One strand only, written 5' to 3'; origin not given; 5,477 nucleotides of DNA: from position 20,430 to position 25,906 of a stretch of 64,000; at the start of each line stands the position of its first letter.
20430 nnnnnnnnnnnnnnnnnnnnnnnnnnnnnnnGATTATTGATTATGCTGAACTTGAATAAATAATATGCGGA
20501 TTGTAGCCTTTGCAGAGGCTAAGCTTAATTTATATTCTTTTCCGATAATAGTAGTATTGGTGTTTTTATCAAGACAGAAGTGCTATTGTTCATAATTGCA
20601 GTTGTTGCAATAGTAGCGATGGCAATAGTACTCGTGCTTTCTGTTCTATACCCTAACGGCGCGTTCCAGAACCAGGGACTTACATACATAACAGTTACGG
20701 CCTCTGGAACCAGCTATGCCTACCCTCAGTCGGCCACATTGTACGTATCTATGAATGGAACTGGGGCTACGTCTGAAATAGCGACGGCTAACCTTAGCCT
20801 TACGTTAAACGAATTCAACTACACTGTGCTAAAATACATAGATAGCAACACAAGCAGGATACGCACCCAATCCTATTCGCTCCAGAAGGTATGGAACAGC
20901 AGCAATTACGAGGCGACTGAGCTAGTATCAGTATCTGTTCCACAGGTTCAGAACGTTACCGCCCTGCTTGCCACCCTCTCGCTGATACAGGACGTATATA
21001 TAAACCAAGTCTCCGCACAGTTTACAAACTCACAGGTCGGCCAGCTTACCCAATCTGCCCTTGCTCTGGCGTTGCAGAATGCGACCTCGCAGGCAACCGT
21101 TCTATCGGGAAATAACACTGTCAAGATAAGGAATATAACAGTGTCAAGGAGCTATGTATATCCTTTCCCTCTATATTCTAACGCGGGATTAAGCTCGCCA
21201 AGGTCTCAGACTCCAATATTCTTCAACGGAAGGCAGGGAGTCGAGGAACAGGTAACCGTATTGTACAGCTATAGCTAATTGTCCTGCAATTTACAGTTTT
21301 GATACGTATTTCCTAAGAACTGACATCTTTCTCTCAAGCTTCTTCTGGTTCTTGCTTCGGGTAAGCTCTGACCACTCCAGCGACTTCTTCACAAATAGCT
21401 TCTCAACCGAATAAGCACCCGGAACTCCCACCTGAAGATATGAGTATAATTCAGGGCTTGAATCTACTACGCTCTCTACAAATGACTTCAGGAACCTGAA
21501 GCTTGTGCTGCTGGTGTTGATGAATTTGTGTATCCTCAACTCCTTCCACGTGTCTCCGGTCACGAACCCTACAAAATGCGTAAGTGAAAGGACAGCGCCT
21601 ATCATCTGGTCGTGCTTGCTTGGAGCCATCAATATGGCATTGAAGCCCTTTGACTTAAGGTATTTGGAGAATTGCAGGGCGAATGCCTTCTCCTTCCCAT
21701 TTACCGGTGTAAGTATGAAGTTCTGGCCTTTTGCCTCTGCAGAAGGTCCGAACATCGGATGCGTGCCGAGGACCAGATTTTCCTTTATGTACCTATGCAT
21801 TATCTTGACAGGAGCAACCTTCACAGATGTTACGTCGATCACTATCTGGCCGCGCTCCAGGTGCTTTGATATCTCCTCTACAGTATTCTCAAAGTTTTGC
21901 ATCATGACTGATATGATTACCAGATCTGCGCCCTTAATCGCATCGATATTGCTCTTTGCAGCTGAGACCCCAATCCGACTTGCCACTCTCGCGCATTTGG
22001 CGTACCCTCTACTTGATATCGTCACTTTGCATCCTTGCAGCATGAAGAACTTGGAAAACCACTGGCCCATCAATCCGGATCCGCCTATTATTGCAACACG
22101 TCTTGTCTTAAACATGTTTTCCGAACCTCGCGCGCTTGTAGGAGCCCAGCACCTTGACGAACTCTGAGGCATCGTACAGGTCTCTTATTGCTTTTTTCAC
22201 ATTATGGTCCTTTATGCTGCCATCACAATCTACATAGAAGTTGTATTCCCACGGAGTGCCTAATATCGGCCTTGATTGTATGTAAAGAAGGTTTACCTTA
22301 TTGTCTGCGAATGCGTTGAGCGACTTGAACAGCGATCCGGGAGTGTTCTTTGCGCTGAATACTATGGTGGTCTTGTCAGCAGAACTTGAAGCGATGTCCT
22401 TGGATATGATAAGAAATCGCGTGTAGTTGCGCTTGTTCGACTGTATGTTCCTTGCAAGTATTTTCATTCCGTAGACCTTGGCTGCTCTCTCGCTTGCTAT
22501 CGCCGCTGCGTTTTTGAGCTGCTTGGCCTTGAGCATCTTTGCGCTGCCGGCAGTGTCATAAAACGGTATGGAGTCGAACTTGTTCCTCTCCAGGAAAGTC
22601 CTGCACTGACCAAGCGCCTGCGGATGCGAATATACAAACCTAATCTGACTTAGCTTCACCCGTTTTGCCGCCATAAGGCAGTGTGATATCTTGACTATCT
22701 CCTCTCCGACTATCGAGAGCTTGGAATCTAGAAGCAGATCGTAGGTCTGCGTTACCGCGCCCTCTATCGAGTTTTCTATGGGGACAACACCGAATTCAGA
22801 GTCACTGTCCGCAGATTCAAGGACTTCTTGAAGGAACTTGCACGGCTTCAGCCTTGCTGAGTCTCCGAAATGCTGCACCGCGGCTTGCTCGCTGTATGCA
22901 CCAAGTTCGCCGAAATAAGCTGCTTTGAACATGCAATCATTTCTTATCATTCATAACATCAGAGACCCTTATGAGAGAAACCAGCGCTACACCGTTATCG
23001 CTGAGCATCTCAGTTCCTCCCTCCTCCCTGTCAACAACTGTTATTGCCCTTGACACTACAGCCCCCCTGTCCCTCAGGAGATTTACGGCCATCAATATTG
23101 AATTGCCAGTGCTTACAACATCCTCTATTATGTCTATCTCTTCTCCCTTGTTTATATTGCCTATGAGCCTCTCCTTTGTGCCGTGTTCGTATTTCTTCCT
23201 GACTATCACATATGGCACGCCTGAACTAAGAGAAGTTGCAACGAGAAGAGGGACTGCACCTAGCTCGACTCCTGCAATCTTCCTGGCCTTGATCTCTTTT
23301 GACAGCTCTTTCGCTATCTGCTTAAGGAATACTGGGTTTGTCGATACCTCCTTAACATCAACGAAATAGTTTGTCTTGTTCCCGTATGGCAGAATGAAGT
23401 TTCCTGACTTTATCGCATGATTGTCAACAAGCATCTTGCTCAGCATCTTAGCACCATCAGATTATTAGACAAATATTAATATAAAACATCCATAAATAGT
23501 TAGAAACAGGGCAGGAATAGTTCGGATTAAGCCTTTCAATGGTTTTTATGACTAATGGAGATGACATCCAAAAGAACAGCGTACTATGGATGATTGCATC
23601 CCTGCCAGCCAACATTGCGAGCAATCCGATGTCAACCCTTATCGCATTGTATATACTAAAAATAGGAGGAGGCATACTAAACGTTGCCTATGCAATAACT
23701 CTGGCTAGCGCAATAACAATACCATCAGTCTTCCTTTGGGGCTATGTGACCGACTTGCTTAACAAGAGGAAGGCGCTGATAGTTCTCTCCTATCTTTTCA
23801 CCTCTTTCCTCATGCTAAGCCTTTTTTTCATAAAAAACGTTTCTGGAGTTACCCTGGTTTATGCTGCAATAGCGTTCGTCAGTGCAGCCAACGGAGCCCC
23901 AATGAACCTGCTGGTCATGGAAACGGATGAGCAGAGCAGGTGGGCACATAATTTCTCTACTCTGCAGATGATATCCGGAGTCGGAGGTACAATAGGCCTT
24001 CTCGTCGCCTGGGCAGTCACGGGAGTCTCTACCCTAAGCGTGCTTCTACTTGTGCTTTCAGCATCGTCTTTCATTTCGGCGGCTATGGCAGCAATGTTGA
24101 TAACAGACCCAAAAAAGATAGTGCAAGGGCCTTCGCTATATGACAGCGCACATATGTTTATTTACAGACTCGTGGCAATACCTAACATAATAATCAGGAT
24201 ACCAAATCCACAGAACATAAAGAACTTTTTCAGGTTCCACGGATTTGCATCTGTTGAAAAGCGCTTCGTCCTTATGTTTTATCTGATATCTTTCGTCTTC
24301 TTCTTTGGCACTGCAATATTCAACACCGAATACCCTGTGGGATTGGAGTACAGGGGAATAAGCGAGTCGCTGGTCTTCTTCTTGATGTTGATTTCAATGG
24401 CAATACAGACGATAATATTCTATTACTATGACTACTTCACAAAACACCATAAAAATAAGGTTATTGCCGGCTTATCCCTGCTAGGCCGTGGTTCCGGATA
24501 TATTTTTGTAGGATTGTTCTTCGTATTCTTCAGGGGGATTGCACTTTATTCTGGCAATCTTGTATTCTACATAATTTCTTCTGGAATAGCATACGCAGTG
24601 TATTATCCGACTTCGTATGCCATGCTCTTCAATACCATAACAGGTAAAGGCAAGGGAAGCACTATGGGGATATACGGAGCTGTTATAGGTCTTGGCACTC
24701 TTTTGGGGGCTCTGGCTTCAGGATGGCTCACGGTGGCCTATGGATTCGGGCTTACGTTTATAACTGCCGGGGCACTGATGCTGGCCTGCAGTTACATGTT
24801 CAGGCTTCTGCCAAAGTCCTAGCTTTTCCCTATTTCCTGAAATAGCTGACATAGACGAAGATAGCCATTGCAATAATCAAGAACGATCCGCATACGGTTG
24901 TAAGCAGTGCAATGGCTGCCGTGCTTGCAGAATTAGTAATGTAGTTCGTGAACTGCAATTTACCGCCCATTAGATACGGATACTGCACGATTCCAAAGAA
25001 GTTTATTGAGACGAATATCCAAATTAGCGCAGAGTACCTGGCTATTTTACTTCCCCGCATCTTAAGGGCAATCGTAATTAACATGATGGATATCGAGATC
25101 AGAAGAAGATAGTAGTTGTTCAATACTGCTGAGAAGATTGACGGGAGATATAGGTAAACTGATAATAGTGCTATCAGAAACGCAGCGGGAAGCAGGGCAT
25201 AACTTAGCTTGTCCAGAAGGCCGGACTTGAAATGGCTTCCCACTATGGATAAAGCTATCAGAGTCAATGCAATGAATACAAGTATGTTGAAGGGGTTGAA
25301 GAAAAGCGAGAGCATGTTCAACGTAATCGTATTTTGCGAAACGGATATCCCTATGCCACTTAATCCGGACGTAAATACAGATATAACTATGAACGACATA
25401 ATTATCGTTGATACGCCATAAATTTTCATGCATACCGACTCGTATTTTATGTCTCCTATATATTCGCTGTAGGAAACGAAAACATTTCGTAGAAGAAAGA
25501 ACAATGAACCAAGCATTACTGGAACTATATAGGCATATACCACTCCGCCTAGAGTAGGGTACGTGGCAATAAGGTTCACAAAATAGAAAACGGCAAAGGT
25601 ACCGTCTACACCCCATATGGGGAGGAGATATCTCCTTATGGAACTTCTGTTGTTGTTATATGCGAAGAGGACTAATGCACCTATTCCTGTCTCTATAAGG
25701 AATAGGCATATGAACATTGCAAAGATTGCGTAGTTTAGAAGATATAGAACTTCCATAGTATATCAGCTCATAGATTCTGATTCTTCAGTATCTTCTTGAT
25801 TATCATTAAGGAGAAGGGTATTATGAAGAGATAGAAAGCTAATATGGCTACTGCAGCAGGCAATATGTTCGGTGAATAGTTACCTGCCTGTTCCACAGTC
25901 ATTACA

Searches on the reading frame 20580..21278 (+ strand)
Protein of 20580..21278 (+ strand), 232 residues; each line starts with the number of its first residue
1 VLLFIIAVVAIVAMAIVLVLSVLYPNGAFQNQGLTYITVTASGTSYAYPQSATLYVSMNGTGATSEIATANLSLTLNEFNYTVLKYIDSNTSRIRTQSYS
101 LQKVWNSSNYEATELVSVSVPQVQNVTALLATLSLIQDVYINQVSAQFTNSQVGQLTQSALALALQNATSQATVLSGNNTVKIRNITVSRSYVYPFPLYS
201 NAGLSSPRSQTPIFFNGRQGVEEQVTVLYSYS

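Call 53: search_protein_families(library=pfam, proteins=[window:20580-21278:+], max_evalue=0.001)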
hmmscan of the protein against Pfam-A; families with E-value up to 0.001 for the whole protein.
window:20580-21278:+ (232 aa): 1 family
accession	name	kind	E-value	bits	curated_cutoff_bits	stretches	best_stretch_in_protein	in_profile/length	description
PF04402.19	SIMPL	-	1.6e-12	48.6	25.2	1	37-227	1-203/205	Protein of unknown function (DUF541)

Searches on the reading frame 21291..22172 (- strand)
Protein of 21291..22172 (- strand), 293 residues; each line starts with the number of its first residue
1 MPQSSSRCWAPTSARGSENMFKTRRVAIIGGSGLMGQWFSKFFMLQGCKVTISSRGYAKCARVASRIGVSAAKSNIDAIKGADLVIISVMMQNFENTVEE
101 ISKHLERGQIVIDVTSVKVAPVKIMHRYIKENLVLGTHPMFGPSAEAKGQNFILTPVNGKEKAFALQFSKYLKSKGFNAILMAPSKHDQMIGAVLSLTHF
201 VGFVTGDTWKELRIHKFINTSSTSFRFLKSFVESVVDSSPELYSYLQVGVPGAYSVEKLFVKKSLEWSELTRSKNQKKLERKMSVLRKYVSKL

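Call 53: search_protein_families(library=pfam, proteins=[window:21291-22172:-], max_evalue=0.001)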
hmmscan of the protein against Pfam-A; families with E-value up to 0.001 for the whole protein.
window:21291-22172:- (293 aa): 5 families
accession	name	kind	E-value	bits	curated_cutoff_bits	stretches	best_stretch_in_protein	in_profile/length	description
PF02153.23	PDH_N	-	2.6e-20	73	26.5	1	46-170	8-143/154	Prephenate dehydrogenase, nucleotide-binding domain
PF03807.23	F420_oxidored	-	1.5e-13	51.6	21.6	1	25-115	1-92/94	NADP oxidoreductase coenzyme F420-dependent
PF03446.21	NAD_binding_2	-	2.5e-11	44.3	21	1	26-132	2-110/161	NAD binding domain of 6-phosphogluconate dehydrogenase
PF01488.26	Shikimate_DH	-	2.8e-06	27.9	24.3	1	20-114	9-111/138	Shikimate / quinate 5-dehydrogenase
PF20463.3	PDH_C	-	4.9e-05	24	22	1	184-283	2-100/102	Prephenate dehydrogenase, dimerization domain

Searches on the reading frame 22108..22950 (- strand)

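Call 53: search_protein_families(library=pfam, proteins=[window:22108-22950:-], max_evalue=0.001)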
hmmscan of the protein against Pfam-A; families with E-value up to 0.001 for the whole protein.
window:22108-22950:- (280 aa): 2 families
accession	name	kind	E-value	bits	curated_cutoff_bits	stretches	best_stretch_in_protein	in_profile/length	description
PF00800.23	PDT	-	7.8e-63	212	25.2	1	11-185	2-179/181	Prephenate dehydratase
PF01842.31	ACT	-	9.2e-08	32.2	27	1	194-258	1-64/66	ACT domain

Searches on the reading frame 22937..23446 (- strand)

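Call 53: search_protein_families(library=pfam, proteins=[window:22937-23446:-], max_evalue=0.001)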
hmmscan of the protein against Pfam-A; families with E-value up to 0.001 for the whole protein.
window:22937-23446:- (169 aa): 1 family
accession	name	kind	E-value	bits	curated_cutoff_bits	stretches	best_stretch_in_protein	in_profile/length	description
PF00156.33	Pribosyltran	-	3.6e-09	36.6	26.3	1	41-144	12-130/158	Phosphoribosyl transferase domain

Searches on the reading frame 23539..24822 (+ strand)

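Call 32: search_protein_families(library=pfam, proteins=[window:23539-24822:+], max_evalue=0.0001)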
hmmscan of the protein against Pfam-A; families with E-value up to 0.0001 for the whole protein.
window:23539-24822:+ (427 aa): 2 families
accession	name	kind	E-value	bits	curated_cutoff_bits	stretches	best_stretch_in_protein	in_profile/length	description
PF07690.21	MFS_1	-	7.7e-20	71.5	33.4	2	248-422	2-169/347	Major Facilitator Superfamily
PF12832.13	MFS_1_like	-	3.9e-08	33.2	25.2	1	37-407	24-371/373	MFS_1 like family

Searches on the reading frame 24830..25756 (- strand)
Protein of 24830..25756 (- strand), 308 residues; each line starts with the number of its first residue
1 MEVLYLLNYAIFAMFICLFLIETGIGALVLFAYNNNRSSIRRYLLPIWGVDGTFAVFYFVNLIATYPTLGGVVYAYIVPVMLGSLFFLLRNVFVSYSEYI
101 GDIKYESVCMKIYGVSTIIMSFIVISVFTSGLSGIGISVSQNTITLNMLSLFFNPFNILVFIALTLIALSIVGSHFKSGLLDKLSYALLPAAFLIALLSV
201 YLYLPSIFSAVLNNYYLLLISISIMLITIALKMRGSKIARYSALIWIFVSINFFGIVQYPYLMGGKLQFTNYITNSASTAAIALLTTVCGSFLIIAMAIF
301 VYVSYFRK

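Call 14: search_protein_families(library=pfam, proteins=[window:24830-25756:-], max_evalue=0.00001)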
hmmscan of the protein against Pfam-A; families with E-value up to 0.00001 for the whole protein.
window:24830-25756:- (308 aa): 1 family
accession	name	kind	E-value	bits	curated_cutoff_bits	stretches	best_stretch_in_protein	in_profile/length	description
PF02322.20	Cyt_bd_oxida_II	-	4.8e-15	56.1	35.6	1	4-303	5-300/302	Cytochrome bd terminal oxidase subunit II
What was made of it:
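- Checked: Cytochrome bd subunits I and II lie at 25768-27060 and 24830-25756 on the minus strand (call 14).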
